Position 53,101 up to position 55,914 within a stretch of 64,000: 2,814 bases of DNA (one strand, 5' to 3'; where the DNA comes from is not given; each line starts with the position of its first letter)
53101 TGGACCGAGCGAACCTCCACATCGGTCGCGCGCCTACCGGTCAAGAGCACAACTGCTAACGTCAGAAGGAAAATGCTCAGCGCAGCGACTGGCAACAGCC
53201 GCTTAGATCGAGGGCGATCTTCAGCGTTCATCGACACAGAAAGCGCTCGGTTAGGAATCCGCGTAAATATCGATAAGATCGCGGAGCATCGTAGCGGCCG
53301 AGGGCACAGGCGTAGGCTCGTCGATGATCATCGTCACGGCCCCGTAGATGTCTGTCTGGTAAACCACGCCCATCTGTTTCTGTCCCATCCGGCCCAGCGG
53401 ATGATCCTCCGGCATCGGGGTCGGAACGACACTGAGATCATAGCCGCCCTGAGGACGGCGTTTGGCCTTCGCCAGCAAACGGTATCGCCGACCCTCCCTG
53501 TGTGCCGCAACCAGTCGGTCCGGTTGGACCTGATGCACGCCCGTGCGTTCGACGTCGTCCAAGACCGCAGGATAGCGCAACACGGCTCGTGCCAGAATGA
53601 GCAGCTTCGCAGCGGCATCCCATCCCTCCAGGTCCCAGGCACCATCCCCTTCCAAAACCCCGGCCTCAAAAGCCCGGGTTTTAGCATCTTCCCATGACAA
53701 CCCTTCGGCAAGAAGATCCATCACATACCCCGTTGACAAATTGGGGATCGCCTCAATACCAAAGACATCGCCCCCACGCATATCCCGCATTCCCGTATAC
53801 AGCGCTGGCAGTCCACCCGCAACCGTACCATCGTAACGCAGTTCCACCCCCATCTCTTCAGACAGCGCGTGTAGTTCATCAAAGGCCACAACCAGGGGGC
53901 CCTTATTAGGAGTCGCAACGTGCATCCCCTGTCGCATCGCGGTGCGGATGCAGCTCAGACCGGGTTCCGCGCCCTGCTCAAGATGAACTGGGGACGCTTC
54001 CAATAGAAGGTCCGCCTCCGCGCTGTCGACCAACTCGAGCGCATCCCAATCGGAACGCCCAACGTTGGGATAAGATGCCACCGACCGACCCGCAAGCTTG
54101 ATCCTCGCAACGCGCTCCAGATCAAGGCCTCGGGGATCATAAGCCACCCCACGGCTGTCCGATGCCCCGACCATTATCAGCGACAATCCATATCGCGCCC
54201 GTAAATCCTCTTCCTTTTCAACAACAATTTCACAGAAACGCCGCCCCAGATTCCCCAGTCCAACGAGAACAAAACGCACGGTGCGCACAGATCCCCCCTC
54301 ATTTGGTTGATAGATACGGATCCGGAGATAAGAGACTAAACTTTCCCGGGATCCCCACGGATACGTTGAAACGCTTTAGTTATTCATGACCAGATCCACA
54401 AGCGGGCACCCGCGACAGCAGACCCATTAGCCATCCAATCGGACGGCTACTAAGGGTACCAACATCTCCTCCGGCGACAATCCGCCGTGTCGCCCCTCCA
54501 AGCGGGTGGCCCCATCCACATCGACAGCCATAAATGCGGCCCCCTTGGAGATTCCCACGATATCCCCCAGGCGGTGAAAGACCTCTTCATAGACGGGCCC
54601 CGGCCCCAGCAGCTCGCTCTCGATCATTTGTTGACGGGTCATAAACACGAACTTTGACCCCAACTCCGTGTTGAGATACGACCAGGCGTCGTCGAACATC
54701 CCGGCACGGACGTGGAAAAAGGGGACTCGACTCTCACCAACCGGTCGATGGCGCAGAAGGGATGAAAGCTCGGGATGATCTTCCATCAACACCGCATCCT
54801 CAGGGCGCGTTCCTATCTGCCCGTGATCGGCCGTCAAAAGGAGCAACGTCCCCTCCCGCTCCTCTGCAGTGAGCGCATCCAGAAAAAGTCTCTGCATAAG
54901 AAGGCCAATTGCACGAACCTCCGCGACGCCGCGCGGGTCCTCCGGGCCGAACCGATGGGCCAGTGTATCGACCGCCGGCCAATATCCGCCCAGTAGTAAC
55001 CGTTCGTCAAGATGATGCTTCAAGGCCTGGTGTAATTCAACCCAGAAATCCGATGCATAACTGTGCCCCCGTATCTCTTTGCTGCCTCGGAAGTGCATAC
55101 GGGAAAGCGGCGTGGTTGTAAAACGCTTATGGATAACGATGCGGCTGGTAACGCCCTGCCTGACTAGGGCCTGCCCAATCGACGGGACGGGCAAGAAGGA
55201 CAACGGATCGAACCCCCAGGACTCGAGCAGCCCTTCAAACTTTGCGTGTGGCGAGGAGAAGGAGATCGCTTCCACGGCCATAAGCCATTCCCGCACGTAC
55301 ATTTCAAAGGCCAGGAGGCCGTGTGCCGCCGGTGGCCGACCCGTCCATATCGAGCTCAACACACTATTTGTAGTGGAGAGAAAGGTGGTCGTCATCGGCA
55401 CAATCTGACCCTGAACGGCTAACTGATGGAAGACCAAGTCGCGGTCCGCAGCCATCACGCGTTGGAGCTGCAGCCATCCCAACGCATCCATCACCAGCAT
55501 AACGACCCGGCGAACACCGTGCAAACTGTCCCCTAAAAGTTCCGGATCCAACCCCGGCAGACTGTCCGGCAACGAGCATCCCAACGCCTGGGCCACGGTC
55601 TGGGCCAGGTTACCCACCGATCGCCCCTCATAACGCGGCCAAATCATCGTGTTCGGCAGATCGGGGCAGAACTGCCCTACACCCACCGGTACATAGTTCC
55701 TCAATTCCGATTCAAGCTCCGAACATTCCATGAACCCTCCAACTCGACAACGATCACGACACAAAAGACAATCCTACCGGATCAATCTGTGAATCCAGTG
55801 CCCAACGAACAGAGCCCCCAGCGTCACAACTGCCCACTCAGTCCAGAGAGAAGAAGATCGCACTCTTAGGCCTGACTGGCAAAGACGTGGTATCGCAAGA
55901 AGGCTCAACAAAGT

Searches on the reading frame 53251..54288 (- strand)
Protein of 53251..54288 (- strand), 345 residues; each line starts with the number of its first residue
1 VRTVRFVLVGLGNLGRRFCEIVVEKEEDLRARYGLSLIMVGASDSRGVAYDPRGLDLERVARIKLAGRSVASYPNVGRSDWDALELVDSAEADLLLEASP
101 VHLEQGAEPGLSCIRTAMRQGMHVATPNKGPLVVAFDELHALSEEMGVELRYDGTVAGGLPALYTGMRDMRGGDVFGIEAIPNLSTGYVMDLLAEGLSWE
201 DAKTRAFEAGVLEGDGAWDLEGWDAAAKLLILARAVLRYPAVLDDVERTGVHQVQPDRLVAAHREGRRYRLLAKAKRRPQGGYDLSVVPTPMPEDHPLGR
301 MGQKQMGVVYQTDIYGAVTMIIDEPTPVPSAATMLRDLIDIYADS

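Call 51: search_protein_families(library=pfam, proteins=[window:53251-54288:-], max_evalue=0.0001)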
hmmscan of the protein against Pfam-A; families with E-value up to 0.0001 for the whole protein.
window:53251-54288:- (345 aa): 3 families
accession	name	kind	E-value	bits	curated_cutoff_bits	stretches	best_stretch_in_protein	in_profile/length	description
PF00742.24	Homoserine_dh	-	3.3e-30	105.6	22.9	1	165-339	5-173/173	Homoserine dehydrogenase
PF00208.27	ELFV_dehydrog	-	3.1e-05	24.2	23.4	1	5-76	34-95/241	Glutamate/Leucine/Phenylalanine/Valine dehydrogenase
PF03447.22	NAD_binding_3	-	9.1e-05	23.6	24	0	10-152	1-115/116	Homoserine dehydrogenase, NAD binding domain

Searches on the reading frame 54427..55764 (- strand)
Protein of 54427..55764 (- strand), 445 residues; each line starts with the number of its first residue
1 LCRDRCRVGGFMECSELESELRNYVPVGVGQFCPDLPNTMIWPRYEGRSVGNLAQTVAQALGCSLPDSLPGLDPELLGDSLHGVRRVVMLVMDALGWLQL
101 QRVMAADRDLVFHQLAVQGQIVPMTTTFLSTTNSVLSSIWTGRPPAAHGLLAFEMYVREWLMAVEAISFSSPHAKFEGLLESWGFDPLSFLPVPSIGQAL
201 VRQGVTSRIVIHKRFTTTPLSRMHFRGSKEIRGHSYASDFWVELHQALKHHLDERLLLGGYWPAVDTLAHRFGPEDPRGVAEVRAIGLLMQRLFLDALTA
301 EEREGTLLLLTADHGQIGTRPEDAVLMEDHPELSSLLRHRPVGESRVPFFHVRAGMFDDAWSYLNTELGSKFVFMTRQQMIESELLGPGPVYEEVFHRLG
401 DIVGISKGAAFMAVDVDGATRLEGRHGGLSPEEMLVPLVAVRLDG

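Call 51: search_protein_families(library=pfam, proteins=[window:54427-55764:-], max_evalue=0.0001)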
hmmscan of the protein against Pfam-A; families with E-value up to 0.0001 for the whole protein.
window:54427-55764:- (445 aa): 1 family
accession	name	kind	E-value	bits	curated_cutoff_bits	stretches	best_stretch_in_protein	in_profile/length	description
PF01663.27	Phosphodiest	-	4.8e-20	72.9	23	1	87-427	1-340/342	Type I phosphodiesterase / nucleotide pyrophosphatase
